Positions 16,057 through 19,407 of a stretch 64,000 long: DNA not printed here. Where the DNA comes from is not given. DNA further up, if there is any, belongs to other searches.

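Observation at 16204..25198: Type III R-M core (Mod+Res) joined to an SNF2 helicase and a DUF4391-like protein in one four-gene operon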

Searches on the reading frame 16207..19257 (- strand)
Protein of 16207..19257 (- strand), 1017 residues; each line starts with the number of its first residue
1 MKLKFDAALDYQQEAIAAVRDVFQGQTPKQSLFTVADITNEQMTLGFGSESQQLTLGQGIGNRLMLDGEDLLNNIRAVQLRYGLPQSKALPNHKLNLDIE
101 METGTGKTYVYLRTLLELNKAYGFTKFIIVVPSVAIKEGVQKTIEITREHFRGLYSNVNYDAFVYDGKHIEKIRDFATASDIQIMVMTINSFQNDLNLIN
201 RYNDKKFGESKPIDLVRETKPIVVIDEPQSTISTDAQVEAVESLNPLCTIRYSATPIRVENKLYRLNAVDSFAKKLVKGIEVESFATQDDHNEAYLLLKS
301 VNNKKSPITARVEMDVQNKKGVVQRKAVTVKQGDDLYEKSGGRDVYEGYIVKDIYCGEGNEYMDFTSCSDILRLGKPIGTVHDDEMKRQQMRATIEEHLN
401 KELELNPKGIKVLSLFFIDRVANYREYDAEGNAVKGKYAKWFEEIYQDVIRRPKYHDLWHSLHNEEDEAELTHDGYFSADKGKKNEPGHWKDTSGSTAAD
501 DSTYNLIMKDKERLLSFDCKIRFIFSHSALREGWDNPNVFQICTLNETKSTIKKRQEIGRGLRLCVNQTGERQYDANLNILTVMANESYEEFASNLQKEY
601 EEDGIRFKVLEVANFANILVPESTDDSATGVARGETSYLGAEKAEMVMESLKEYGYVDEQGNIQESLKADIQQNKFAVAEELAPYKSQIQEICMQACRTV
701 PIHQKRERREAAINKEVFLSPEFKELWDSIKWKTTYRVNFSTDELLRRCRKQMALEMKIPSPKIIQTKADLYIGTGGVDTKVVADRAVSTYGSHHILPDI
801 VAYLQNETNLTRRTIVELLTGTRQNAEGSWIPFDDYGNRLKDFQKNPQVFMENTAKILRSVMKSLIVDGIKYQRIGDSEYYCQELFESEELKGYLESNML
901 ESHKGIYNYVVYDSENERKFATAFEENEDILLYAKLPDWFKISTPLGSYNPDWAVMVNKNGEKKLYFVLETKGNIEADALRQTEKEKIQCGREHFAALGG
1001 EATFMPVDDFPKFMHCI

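Call 5: search_protein_families(library=pfam, proteins=[window:16207-19257:-], max_evalue=0.01)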
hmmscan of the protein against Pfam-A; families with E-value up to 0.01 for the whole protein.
window:16207-19257:- (1017 aa): 3 families
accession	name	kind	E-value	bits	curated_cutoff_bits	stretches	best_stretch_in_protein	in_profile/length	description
PF19778.5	RE_endonuc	-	1.5e-36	125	23.4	1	904-1004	2-102/108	Endonuclease domain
PF04851.21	ResIII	-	5.8e-16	59.3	22.5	1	10-258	6-164/164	Type III restriction enzyme, res subunit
PF00270.35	DEAD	-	6.7e-09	36.1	26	1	87-259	5-163/167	DEAD/DEAH box helicase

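Call 6: search_protein_families(library=padloc, proteins=[window:16207-19257:-], max_evalue=0.01)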
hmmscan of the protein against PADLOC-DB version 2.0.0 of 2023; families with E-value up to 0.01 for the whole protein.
window:16207-19257:- (1017 aa): 7 families
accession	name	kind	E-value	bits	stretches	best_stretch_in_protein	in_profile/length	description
PDLC03647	REase_III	-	0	1011.7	1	1-1000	1-969/989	Type III restriction enzyme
PDLC03649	REase_III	-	2.7e-100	334.7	1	2-999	4-947/973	Type III restriction enzyme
PDLC03650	REase_III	-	2.9e-10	37.2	2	518-567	375-424/898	Type III restriction enzyme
PDLC03648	REase_III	-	3.9e-08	29.9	1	517-612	307-396/871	Type III restriction enzyme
PDLC02706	PbeA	-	3.8e-06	23.8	1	100-258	291-433/722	PbeA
PDLC03653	REase_III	-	9.9e-06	21.9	1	512-570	417-475/883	Type III restriction enzyme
PDLC01763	Cas3b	-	0.0077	13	0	73-145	243-314/762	-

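Call 7: search_protein_families(library=ncbifam, proteins=[window:16207-19257:-], max_evalue=0.01)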
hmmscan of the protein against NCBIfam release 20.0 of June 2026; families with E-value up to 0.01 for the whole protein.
window:16207-19257:- (1017 aa): 3 families
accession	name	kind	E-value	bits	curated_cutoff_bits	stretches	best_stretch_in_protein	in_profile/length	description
NF012027.0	PRK15483.1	equivalog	1.4e-111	374.1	564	1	1-999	1-958/986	type III restriction-modification system endonuclease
NF046055.1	restr_BPTD_3080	equivalog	2.4e-09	35.7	800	1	850-981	796-930/970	BPTD_3080 family restriction endonuclease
NF053632.1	heli_RadD_YejH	equivalog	0.0036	15.7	720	1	519-568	297-346/573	DNA repair helicase RadD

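Call 61: search_dna_similar(query=window:16207-19257:-, collection=plasmids, mode=protein, max_evalue=1e-20, max_rows=60, rows=spread)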
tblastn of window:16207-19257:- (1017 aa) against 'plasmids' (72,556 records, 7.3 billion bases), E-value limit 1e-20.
Records with a match: 286; places in all: 288; records where one place covers at least 80% of the query: 206.
Best place of each record, by identity: <60% 286.
By first word of the organism name: Escherichia 67; Enterococcus 31; Klebsiella 22; Salmonella 21; Bacillus 18; Listeria 16; Acinetobacter 11; Lactococcus 11; Vibrio 8; Citrobacter 7; and 45 more.
By predicted mobility (MOB-suite, as given by PLSDB): non-mobilizable 177; mobilizable 68; conjugative 41.
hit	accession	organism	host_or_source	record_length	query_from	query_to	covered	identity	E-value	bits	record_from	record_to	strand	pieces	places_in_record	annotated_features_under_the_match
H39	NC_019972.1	Methanomethylovorans hollandica DSM 15978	-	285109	1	1013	100%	49.9%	0e+0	988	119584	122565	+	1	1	DEAD/DEAH box helicase family protein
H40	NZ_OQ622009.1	Vibrio parahaemolyticus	-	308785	1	1014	100%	47.3%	0e+0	927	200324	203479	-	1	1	DEAD/DEAH box helicase family protein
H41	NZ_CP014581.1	Paraburkholderia phytofirmans OLGA172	-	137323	1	999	98%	45.4%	0e+0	850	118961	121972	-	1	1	DEAD/DEAH box helicase family protein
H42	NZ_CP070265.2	Lactococcus lactis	Whole organism,Dairy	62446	1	1004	99%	44.1%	0e+0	757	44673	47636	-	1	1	DEAD/DEAH box helicase family protein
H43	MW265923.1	Latilactobacillus sakei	-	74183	1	1009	99%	42.5%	0e+0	724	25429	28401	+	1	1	hypothetical protein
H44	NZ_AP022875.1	Bacillus cereus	-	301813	1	1004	99%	42.5%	0e+0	740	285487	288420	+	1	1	DEAD/DEAH box helicase family protein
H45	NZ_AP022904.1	Bacillus cereus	-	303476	1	1004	99%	42.5%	0e+0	740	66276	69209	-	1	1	DEAD/DEAH box helicase family protein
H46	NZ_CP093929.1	Bacillus cereus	Bubalus bubalis,cell culture,buffalo ...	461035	1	1004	99%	42.5%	0e+0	740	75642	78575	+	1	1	DEAD/DEAH box helicase family protein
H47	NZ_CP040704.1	Enterococcus faecium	Homo sapiens,cell culture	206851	1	1009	99%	42.0%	0e+0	725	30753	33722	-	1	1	DEAD/DEAH box helicase family protein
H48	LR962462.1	Enterococcus faecalis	-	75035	1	1009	99%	41.9%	0e+0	724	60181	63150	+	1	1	none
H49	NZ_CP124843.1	Aeromonas salmonicida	pure culture,meat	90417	1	998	98%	41.5%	0e+0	707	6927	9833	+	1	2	DEAD/DEAH box helicase family protein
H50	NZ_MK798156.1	Enterococcus hirae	-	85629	1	998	98%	39.4%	0e+0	686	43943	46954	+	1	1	DEAD/DEAH box helicase family protein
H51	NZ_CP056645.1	Citrobacter freundii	culture,Freshwater sample from ...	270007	1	1017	100%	35.5%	1e-163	541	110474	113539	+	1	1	DEAD/DEAH box helicase family protein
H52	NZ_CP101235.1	Escherichia coli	Homo sapiens,cell culture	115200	1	1017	100%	35.2%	7e-166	548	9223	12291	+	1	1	DEAD/DEAH box helicase family protein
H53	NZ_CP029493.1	Escherichia coli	Homo sapiens,fecal sample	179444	1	1017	100%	35.2%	8e-166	548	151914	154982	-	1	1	DEAD/DEAH box helicase family protein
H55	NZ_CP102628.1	Listeria innocua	cow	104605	1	1014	100%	35.1%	3e-166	549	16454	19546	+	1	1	DEAD/DEAH box helicase family protein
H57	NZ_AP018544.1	Enterococcus faecalis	Homo sapiens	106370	1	1014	100%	34.9%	6e-167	551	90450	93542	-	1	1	DEAD/DEAH box helicase family protein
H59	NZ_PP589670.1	Lactococcus sp.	Bacterial culture,Dairy environment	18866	1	1014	100%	34.8%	3e-165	546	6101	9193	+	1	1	DEAD/DEAH box helicase family protein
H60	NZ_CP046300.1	Staphylococcus hominis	Homo sapiens,clinical isolate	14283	1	1014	100%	34.8%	6e-165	545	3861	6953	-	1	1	DEAD/DEAH box helicase family protein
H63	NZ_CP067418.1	Aeromonas media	cell culture,water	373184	1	1017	100%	34.5%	1e-164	544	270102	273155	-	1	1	DEAD/DEAH box helicase family protein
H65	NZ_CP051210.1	Acinetobacter sp. NEB149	cell culture,R.J.Roberts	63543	1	1017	100%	33.4%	6e-166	548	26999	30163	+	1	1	DEAD/DEAH box helicase family protein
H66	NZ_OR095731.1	Acinetobacter pittii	-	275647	1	1017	100%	33.2%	1e-166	550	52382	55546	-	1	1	DEAD/DEAH box helicase family protein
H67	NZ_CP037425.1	Acinetobacter johnsonii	cell culture,water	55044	1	1017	100%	32.6%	1e-161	535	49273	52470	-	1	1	DEAD/DEAH box helicase family protein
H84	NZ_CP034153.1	Rhodococcus sp. NJ-530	Antarctic sea ice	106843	11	600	58%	34.0%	5e-76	282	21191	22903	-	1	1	DEAD/DEAH box helicase family protein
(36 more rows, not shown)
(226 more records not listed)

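Call 63: get_annotated_region(hit=H44, flank=9000)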
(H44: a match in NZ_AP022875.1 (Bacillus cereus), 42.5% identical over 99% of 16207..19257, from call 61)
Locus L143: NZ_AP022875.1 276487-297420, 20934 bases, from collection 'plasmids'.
description: Bacillus cereus strain MRY14-0057 plasmid pMRY14-0057_1, complete sequence
organism: Bacillus cereus (NCBI taxid 1396)
taxonomy: Bacteria; Bacillota; Bacilli; Bacillales; Bacillaceae; Bacillus; Bacillus cereus
host: -; source: -; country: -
typing (MOB-suite, as given by PLSDB): non-mobilizable; replicon rep_cluster_125; mating-pair formation MPF_T
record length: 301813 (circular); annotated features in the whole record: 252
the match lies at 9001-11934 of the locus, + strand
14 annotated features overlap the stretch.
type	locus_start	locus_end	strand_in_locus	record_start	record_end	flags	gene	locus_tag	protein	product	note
CDS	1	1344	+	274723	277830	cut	drmA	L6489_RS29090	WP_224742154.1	DISARM system helicase DrmA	-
CDS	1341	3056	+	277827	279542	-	-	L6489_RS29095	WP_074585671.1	DUF1998 domain-containing protein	-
CDS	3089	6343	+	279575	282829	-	-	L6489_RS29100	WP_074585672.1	helicase-related protein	-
CDS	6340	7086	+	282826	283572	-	-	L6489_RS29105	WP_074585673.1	DUF4391 domain-containing protein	-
CDS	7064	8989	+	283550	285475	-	-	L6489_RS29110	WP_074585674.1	site-specific DNA-methyltransferase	GO:0006306 - DNA methylation [Evidence IEA]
CDS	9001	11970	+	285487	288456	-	-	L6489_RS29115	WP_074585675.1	DEAD/DEAH box helicase family protein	-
CDS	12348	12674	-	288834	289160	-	-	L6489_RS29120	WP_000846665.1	helix-turn-helix transcriptional regulator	-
CDS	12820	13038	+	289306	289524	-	-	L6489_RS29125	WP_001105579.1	helix-turn-helix transcriptional regulator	-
CDS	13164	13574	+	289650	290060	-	-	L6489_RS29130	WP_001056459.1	hypothetical protein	-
CDS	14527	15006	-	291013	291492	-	-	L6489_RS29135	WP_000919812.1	CPBP family intramembrane glutamic endopeptidase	GO:0071586 - CAAX-box protein processing [Evidence IEA]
CDS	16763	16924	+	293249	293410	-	-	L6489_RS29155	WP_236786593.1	hypothetical protein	-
CDS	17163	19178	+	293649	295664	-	-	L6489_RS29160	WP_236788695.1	hypothetical protein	-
CDS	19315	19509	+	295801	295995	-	-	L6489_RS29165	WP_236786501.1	hypothetical protein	-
CDS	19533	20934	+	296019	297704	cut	-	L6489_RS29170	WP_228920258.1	tyrosine-type recombinase/integrase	GO:0015074 - DNA integration [Evidence IEA]; GO:0006310 - DNA recombination [Evidence IEA]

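Call 64: get_annotated_region(hit=H57, flank=9000)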
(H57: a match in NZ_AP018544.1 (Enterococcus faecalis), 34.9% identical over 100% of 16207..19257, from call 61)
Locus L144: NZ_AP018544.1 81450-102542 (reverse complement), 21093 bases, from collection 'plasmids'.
description: Enterococcus faecalis strain KUB3007 plasmid pKUB3007-1, complete sequence
organism: Enterococcus faecalis (NCBI taxid 1351)
taxonomy: Bacteria; Bacillota; Bacilli; Lactobacillales; Enterococcaceae; Enterococcus; Enterococcus faecalis
host: -; source: Homo sapiens; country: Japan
typing (MOB-suite, as given by PLSDB): mobilizable; replicon rep_cluster_976; relaxase MOBC
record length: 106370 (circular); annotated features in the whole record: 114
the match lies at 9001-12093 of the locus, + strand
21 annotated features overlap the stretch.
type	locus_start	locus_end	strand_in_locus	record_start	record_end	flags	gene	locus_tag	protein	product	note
CDS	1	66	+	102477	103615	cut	-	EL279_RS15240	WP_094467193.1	IS3 family transposase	-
CDS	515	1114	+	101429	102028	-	-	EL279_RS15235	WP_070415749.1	tyrosine-type recombinase/integrase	GO:0015074 - DNA integration [Evidence IEA]; GO:0006310 - DNA recombination [Evidence IEA]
CDS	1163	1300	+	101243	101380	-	-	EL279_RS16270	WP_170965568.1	hypothetical protein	-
CDS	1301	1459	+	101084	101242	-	-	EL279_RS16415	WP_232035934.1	hypothetical protein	-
CDS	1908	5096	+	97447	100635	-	-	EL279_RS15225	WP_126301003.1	helicase-related protein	-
CDS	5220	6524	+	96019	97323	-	-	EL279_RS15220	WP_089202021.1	ISL3 family transposase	-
CDS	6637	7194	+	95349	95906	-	-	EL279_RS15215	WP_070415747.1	hypothetical protein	-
CDS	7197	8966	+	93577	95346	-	-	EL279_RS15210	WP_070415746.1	site-specific DNA-methyltransferase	GO:0006306 - DNA methylation [Evidence IEA]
CDS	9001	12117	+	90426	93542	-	-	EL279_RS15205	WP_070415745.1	DEAD/DEAH box helicase family protein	-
CDS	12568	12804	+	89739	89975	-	-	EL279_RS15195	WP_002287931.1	AbrB/MazE/SpoVT family DNA-binding domain-containing protein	-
CDS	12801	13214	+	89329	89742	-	-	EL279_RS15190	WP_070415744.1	type II toxin-antitoxin system death-on-curing family toxin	-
CDS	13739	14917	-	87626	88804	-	-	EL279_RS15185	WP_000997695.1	IS256-like element ISEf1 family transposase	GO:0006313 - DNA transposition [Evidence IEA]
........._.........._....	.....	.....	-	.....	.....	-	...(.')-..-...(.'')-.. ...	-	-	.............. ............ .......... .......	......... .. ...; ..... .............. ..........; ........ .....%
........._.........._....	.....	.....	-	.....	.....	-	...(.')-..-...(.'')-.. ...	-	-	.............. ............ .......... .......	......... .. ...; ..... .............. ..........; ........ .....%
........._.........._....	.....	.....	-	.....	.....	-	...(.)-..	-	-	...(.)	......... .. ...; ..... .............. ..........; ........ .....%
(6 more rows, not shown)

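Call 65: get_annotated_region(hit=H55, flank=9000)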
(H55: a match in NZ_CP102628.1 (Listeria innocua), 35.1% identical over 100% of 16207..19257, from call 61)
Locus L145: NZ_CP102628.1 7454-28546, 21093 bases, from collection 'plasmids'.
description: Listeria innocua strain F4078 plasmid unnamed, complete sequence
organism: Listeria innocua (NCBI taxid 1642)
taxonomy: Bacteria; Bacillota; Bacilli; Bacillales; Listeriaceae; Listeria; Listeria innocua
host: -; source: cow; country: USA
typing (MOB-suite, as given by PLSDB): mobilizable; replicon rep_cluster_110,rep_cluster_554,rep_cluster_554; relaxase MOBP,MOBP
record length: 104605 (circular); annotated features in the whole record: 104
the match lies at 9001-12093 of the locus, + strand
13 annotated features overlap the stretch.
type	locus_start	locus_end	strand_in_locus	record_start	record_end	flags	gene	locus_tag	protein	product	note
CDS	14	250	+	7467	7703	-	-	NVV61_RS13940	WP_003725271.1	helix-turn-helix transcriptional regulator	-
CDS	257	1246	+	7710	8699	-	-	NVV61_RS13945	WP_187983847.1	hypothetical protein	-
CDS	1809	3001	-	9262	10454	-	-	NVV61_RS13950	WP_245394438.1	IS3 family transposase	-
CDS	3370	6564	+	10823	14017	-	-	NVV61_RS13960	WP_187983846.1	helicase-related protein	-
CDS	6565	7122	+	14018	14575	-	-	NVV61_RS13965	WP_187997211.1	hypothetical protein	-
CDS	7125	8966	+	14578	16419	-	-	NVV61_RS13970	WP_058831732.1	site-specific DNA-methyltransferase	GO:0006306 - DNA methylation [Evidence IEA]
CDS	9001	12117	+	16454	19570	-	-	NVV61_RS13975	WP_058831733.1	DEAD/DEAH box helicase family protein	-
CDS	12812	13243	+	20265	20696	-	-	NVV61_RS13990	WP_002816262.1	CopY/TcrY family copper transport repressor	GO:0006825 - copper ion transport [Evidence IEA]; GO:0006355 - regulation of DNA-templated transcription [Evidence IEA]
CDS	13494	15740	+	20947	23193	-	-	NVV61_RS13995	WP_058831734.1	heavy metal translocating P-type ATPase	GO:0006825 - copper ion transport [Evidence IEA]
CDS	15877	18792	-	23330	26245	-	-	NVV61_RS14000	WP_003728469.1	Tn3 family transposase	-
CDS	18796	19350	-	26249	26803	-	-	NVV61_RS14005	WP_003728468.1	recombinase family protein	GO:0006310 - DNA recombination [Evidence IEA]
predicted_resistance_gene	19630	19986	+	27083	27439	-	cadC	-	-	Cd(II)-sensing metalloregulatory transcriptional repressor CadC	predicted by amrfinderplus; class CADMIUM; identity 100.0%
CDS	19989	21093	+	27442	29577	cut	-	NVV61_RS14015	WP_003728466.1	heavy metal translocating P-type ATPase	-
